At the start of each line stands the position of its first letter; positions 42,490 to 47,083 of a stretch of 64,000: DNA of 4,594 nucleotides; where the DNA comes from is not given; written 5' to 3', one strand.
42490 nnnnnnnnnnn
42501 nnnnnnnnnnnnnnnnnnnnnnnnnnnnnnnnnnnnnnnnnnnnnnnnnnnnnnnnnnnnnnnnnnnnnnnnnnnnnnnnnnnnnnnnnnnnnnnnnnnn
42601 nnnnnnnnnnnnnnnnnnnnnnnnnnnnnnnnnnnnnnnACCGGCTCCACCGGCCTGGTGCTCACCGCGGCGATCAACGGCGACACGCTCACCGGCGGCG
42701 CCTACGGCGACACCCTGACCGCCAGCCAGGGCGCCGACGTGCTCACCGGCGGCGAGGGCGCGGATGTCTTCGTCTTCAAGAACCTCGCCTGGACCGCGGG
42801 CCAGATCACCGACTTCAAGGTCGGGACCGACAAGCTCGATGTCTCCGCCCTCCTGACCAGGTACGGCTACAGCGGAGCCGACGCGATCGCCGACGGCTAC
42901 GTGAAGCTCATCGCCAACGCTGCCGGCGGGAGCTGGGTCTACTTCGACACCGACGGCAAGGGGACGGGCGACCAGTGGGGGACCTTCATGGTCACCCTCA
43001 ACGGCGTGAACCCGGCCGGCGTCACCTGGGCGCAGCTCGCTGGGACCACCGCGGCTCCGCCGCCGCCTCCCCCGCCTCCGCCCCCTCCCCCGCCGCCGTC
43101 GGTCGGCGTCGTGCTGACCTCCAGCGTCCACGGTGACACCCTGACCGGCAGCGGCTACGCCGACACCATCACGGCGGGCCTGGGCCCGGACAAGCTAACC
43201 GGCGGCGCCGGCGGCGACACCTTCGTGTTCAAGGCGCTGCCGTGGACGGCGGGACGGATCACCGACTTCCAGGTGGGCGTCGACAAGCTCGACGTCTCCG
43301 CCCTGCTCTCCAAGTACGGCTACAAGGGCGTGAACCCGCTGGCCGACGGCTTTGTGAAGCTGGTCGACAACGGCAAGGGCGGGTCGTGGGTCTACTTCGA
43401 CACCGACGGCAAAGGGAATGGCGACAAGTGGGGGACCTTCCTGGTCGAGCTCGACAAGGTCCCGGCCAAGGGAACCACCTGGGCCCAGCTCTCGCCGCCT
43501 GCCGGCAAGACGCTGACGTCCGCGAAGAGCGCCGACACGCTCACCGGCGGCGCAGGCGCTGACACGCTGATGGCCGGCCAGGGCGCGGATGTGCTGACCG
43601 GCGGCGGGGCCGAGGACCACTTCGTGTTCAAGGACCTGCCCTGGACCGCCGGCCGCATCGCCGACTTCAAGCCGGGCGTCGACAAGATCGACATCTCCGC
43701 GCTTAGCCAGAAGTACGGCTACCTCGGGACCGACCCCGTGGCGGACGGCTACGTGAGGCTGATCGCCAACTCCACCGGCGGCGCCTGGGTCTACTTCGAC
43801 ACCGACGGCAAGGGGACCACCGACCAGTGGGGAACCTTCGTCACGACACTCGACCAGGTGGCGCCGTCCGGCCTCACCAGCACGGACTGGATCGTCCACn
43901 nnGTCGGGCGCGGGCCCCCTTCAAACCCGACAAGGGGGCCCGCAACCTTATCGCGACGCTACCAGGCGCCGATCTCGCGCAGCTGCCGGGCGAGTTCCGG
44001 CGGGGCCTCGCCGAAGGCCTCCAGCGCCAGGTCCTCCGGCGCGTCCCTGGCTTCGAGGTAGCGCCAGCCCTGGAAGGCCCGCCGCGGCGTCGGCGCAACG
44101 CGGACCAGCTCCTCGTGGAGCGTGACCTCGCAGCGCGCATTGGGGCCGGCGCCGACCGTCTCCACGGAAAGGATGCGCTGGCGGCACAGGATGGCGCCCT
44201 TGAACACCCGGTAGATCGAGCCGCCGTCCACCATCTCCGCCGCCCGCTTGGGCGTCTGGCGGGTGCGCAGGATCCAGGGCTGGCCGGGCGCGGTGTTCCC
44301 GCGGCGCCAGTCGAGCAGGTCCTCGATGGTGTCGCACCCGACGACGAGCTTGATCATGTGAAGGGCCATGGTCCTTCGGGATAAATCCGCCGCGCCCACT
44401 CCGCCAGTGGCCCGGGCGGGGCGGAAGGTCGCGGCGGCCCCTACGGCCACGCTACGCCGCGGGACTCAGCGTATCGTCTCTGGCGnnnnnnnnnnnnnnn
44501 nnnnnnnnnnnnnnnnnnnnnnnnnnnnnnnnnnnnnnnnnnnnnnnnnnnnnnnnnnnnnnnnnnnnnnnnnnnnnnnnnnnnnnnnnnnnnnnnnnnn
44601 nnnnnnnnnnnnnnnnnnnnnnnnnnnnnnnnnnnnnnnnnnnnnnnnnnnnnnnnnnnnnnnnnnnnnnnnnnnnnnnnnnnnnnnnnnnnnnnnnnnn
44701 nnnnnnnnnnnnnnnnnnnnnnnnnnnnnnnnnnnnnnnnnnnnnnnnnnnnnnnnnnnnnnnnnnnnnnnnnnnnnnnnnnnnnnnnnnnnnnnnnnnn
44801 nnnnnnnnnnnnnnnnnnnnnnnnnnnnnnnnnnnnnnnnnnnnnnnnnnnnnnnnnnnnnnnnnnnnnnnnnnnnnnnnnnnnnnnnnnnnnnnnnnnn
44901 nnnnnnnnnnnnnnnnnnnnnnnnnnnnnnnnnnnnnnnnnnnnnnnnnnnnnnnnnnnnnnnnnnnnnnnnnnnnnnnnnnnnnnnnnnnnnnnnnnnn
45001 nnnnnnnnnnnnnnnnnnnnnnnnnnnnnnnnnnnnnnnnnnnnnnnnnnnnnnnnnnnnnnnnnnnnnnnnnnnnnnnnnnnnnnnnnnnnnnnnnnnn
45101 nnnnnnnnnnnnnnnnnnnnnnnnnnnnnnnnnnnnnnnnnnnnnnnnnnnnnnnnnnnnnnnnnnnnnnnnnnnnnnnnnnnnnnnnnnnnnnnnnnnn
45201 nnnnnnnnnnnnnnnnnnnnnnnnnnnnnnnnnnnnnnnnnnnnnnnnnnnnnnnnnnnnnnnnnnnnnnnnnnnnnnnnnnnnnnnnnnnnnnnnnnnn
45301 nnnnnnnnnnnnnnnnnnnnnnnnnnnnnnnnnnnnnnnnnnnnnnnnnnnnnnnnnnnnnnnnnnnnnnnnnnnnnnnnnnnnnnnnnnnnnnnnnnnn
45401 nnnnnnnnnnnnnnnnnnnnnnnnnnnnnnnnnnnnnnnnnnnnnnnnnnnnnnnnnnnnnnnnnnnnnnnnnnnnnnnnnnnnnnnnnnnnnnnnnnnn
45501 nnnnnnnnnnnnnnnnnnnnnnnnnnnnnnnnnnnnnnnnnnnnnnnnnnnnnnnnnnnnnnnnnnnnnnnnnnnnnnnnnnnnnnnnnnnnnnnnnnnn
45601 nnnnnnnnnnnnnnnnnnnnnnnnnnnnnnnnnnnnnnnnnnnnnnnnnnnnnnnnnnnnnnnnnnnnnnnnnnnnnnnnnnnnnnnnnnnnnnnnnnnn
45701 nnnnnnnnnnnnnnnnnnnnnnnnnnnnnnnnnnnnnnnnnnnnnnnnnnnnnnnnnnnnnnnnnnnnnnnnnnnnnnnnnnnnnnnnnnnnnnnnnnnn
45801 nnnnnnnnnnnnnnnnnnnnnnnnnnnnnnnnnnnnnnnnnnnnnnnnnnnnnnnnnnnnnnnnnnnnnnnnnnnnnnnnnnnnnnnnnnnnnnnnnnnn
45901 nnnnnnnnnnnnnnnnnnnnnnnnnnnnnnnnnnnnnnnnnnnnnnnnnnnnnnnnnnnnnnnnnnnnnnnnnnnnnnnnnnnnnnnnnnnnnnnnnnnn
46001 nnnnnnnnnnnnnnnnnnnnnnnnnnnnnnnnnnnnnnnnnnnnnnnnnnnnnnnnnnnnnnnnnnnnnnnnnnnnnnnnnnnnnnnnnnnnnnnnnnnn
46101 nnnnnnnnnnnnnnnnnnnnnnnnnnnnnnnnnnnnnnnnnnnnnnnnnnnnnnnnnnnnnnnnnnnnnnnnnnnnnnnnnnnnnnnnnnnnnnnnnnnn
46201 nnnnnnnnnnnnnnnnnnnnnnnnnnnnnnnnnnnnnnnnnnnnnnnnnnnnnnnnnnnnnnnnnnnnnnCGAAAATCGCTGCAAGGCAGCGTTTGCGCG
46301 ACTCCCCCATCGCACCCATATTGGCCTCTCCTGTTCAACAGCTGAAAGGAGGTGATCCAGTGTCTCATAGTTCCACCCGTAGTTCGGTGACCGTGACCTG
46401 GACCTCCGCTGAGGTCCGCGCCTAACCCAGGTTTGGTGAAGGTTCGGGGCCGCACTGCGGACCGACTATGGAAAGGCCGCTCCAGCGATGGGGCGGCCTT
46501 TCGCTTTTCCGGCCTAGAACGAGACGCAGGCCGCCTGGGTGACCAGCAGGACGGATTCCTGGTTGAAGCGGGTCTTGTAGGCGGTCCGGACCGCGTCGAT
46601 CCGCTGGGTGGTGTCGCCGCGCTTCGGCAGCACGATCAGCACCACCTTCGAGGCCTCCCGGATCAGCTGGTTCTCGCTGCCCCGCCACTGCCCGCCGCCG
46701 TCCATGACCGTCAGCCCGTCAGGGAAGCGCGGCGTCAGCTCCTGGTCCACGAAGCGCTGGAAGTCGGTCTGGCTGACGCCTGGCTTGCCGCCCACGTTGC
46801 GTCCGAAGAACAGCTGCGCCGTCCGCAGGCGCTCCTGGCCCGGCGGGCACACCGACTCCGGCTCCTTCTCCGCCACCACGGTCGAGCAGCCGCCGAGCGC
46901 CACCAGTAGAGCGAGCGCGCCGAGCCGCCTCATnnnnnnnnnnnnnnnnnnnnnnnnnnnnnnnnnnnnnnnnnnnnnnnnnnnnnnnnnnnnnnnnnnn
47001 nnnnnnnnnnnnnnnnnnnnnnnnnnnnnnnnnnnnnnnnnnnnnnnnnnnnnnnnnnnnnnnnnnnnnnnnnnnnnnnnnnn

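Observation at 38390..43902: Tandem ExsH-like RTX-GH16 glycanases: same catalytic half, swapped C-termini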

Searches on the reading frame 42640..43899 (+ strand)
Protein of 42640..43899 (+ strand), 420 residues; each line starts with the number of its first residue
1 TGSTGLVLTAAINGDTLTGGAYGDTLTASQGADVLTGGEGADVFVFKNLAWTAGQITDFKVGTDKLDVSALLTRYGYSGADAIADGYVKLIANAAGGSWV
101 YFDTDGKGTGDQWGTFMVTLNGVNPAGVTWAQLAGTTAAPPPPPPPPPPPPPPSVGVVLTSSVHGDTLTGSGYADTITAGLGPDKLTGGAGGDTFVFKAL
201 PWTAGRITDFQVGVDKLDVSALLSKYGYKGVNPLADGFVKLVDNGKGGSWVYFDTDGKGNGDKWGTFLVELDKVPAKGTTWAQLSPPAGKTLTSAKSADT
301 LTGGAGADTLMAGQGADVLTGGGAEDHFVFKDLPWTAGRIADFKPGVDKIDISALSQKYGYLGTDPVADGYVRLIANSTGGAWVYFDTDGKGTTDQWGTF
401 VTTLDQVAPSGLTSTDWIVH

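Call 29: search_solved_structures(query=window:42640-43899:+, max_evalue=0.01, show_alignments=1)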
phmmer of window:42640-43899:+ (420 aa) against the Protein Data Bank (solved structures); distinct sequences matched with E-value up to 0.01: 28.
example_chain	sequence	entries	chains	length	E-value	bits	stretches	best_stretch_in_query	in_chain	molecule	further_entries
1go8_P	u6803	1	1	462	3e-08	36.1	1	286-357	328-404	PROTEASE C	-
3hb2_P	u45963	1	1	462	3e-08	36.1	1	286-357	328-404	Secreted protease C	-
3hbv_P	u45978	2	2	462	3e-08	36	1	286-357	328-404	Secreted protease C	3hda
1go7_P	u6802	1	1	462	3e-08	36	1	286-357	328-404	PROTEASE C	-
3hbu_P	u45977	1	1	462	3e-08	36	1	286-357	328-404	Secreted protease C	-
1k7q_A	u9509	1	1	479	3.5e-08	35.8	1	286-357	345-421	SECRETED PROTEASE C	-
1k7g_A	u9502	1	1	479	3.5e-08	35.8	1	286-357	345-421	secreted protease C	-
1k7i_A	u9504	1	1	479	3.5e-08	35.8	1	286-357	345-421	secreted protease C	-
1g9k_A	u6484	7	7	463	5.2e-08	35.2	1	291-409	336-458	SERRALYSIN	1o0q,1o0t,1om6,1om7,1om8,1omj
1h71_P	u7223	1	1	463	5.2e-08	35.2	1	291-409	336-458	SERRALYSIN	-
3u1r_A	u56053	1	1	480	2.1e-07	33.3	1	288-409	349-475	Alkaline metalloprotease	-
5d7w_A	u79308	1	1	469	2.5e-07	33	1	296-357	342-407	Serralysin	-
4i35_A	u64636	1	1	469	2.5e-07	33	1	296-357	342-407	Serralysin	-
1smp_A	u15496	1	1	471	2.6e-07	33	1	296-357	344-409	SERRATIA METALLO PROTEINASE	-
1srp_A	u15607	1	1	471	2.7e-07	32.9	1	296-357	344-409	SERRALYSIN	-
2agm_A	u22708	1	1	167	5.6e-06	28.6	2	175-248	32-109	Poly(beta-D-mannuronate) C5 epimerase 4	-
2ml3_A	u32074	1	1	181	4.7e-05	25.5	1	298-363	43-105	Poly(beta-D-mannuronate) C5 epimerase 6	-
2ml1_A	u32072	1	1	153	8.1e-05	24.7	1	293-367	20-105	Poly(beta-D-mannuronate) C5 epimerase 6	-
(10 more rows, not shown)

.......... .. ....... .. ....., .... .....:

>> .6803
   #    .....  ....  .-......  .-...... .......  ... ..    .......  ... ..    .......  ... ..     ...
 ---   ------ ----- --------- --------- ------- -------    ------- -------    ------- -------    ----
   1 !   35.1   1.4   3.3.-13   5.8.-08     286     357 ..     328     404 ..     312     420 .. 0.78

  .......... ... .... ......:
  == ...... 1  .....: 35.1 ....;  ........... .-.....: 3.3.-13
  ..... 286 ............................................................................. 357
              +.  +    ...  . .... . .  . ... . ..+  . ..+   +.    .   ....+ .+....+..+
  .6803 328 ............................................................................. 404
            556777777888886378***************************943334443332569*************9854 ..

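Call 33: find_homologous_proteins(query=window:42640-43899:+, max_evalue=1e-8)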
Query window:42640-43899:+ (420 aa): 506 proteins with E <= 1e-8 among 8000 candidates; the best 120 are listed.
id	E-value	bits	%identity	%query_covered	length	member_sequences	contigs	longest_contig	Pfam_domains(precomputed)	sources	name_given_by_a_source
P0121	2.1e-148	513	49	99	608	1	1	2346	PF08548.18,PF00353.26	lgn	-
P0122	7.0e-148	511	49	99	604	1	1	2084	PF08548.18,PF00353.26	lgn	-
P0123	1.4e-145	504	48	63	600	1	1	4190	PF08548.18,PF00353.26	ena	-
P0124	5.8e-142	492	53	99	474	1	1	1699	PF08548.18,PF00353.26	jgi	jgi:serralysin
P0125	9.0e-142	491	45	98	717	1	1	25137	PF08548.18,PF03935.23,PF00722.29,PF00353.26,PF26113.1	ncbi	-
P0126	3.5e-136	473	53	99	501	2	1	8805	PF08548.18,PF00353.26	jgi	jgi:Ca2+-binding RTX toxin-like protein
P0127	7.0e-136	472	51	99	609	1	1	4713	PF08548.18,PF00353.26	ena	-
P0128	2.0e-130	454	49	96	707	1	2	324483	PF08548.18,PF00722.29,PF00353.26,PF26113.1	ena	-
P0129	4.4e-130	453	52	99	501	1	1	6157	PF08548.18,PF00353.26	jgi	jgi:hypothetical protein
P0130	9.9e-124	432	51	99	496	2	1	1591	PF08548.18,PF00353.26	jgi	jgi:hypothetical protein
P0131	9.2e-123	428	49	99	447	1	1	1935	PF08548.18,PF00353.26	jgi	jgi:Ca2+-binding RTX toxin-like protein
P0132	5.7e-122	426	47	99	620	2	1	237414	PF08548.18,PF00353.26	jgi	jgi:hypothetical protein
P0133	6.5e-120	419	48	63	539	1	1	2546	PF08548.18,PF03160.21,PF00353.26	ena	-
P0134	4.6e-119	416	48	63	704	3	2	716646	PF08548.18,PF03629.25,PF00353.26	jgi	jgi:Ca2+-binding RTX toxin-like protein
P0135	7.2e-119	416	51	63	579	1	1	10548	PF08548.18,PF00353.26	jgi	-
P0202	7.5e-73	264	50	63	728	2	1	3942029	PF08548.18,PF03935.23,PF00722.29,PF00353.26,PF26113.1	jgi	jgi:beta-glucanase (GH16 family)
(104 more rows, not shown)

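Call 45: predict_structure(alignment_id=A2)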
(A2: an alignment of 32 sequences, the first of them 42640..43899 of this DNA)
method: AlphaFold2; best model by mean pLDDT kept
length: 420 residues; sequences in the alignment: 32
mean_pLDDT: 91.1   pTM: 0.56
mean pLDDT of the five models: 91.1, 90.7, 90.6, 89.9, 89.2
residues with pLDDT >= 90: 334; 70-90: 64; 50-70: 3; < 50: 19
segments of 3 or more residues with pLDDT < 50: 137-153
pLDDT, mean of each block of 10 residues (from residue 1): 76 90 94 95 94 95 95 93 96 95 93 93 95 68 38 70 93 92 95 95 96 94 95 95 97 93 89 96 88 95 92 97 93 96 96 96 95 95 96 88 98 93
secondary structure, 60 per line:
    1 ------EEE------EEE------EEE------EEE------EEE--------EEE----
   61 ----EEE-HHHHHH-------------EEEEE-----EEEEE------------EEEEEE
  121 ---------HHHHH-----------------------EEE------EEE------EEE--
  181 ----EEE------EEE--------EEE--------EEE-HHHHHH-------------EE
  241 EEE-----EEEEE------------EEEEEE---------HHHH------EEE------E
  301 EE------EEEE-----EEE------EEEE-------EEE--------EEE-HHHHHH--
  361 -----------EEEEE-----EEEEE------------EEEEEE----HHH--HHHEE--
elements in order: E7-9 E16-18 E25-27 E34-36 E43-45 E54-56 E65-67 H69-74 E88-92 E98-102 E115-120 H130-134 E158-160 E167-169 E176-178 E185-187 E194-196 E205-207 E216-218 H220-225 E239-243 E249-253 E266-271 H281-284 E291-293 E300-302 E309-312 E318-320 E327-330 E338-340 E349-351 H353-358 E372-376 E382-386 E399-404

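Call 47: fold_search(model_id=the predicted structure, library=pdb)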
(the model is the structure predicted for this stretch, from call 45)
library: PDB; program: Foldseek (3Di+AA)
matches with E <= 10: 116; with E <= 0.001: 28
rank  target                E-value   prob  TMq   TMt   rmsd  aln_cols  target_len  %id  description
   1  3a6z_A                2.5e-05  1.00  0.16  0.12  16.1       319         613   18  Crystal structure of Pseudomonas sp. MIS38 lipase (PML) in the open conformation following dialysis against Ca-free bu (released 2010-05-26)
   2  2z8z                  2.7e-05  1.00  0.18  0.13  16.2       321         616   18  Crystal structure of a platinum-bound S445C mutant of Pseudomonas sp. MIS38 lipase (released 2007-10-30)
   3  2zvd_A                2.8e-05  1.00  0.18  0.13  15.9       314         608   18  Crystal structure of Pseudomonas sp. MIS38 lipase in an open conformation (released 2009-11-10)
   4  2z8x                  4.6e-05  1.00  0.17  0.12  15.9       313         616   20  Crystal structure of extracellular lipase from Pseudomonas sp. MIS38 (released 2007-10-30)
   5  4i35                  7.9e-05  1.00  0.27  0.24  14.8       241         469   22  The crystal structure of serralysin (released 2013-11-27)
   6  1go8                  9.2e-05  1.00  0.25  0.23  14.7       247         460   21  The metzincin's methionine: PrtC M226L mutant (released 2002-10-17)
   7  1kap_P                1.6e-04  1.00  0.26  0.23  13.5       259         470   19  THREE-DIMENSIONAL STRUCTURE OF THE ALKALINE PROTEASE OF PSEUDOMONAS AERUGINOSA: A TWO-DOMAIN PROTEIN WITH A CALCIUM BI (released 1995-10-15)
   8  1k7g                  2.0e-04  1.00  0.25  0.23  15.0       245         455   20  PrtC from Erwinia chrysanthemi (released 2002-10-19)
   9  7rah_E                2.0e-04  0.87  0.14  0.16  24.4       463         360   15  Adenylate cyclase toxin RTX domain fragment bound to M1H5 Fab and M2B10 Fab (released 2021-09-15)
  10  5d7w                  2.3e-04  1.00  0.26  0.24  14.4       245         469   20  Crystal structure of serralysin (released 2016-01-13)
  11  1af0                  2.7e-04  1.00  0.22  0.20  18.2       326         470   16  SERRATIA PROTEASE IN COMPLEX WITH INHIBITOR (released 1998-03-25)
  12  1srp                  3.1e-04  1.00  0.21  0.20  16.2       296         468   16  STRUCTURAL ANALYSIS OF SERRATIA PROTEASE (released 1995-02-14)
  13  3hb2                  3.3e-04  1.00  0.24  0.22  14.8       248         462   21  PrtC methionine mutants: M226I (released 2009-08-04)
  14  1k7i                  3.3e-04  1.00  0.24  0.22  15.1       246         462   21  PrtC from Erwinia chrysanthemi: Y228F mutant (released 2002-10-19)
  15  1go7                  3.6e-04  1.00  0.25  0.23  15.1       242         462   22  The metzincin's methionine: PrtC M226C-E189K double mutant (released 2002-10-17)
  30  2ml3_MODEL_1_A        1.1e-03  1.00  0.25  0.53   5.2       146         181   27  Solution Structure of AlgE6R3 subunit from the Azotobacter vinelandii Mannuronan C5-epimerase (released 2014-10-01)
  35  2agm_MODEL_1_A        2.1e-03  1.00  0.17  0.38  10.0       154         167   27  Solution structure of the R-module from AlgE4 (released 2006-01-10)
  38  2ml1_MODEL_1_A        6.1e-03  1.00  0.19  0.45   8.5       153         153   25  Solution Structure of AlgE6R1 subunit from the Azotobacter vinelandii Mannuronan C5-epimerase (released 2014-10-01)
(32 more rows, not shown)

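Call 56: find_encoding_contigs(protein=P0202, flank=10000, max_places=3)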
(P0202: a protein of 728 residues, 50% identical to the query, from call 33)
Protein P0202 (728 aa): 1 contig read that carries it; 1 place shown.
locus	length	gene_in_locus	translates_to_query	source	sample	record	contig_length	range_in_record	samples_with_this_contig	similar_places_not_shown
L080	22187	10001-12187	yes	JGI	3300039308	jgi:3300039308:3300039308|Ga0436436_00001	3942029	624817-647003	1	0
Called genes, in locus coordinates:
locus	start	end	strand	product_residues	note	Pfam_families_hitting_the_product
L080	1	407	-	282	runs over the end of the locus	PF00781:DAGK_cat, PF19279:YegS_C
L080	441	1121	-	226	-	PF01728:FtsJ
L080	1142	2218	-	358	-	PF02541:Ppx-GppA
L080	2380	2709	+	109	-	PF08755:YccV-like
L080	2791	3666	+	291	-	PF00351:Biopterin_H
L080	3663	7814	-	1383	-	PF27051:TamB_N (faint), PF04357:TamB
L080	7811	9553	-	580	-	PF01103:Omp85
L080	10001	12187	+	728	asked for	PF08548:Peptidase_M10_C (faint), PF00722:Glyco_hydro_16, PF26113:GH16_XgeA (weak), PF03935:SKN1_KRE6_Sbg1 (weak), PF00353:HemolysinCabind (weak)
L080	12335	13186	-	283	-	PF13424:TPR_12 (faint), PF00515:TPR_1 (faint), PF07719:TPR_2 (faint)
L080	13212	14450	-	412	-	PF12000:Glyco_trans_4_3, PF00534:Glycos_transf_1, PF13692:Glyco_trans_1_4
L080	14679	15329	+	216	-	-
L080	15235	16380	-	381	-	PF01702:TGT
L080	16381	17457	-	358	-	PF02547:Queuosine_synth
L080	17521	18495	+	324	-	PF03372:Exo_endo_phos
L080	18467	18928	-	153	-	-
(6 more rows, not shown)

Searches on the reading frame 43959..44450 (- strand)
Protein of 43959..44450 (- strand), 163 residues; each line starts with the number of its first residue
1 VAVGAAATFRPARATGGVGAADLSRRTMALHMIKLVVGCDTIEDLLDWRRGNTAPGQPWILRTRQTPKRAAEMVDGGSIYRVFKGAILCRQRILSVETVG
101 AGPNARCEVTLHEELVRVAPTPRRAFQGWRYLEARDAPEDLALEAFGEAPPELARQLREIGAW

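Call 73: search_protein_families(library=pfam, proteins=[window:43959-44450:-], max_evalue=0.001)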
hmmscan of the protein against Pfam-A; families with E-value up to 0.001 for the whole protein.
window:43959-44450:- (163 aa): 1 family
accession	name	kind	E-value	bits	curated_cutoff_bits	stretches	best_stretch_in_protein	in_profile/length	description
PF07370.16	DUF1489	-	5e-45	153.1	25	1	32-162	1-137/138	Protein of unknown function (DUF1489)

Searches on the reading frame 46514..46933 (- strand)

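Call 73: search_protein_families(library=pfam, proteins=[window:46514-46933:-], max_evalue=0.001)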
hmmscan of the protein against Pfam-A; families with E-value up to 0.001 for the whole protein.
window:46514-46933:- (139 aa): 1 family
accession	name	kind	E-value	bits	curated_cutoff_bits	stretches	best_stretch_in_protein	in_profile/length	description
PF12098.13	DUF3574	-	7.6e-38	129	25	1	39-139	2-103/103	Protein of unknown function (DUF3574)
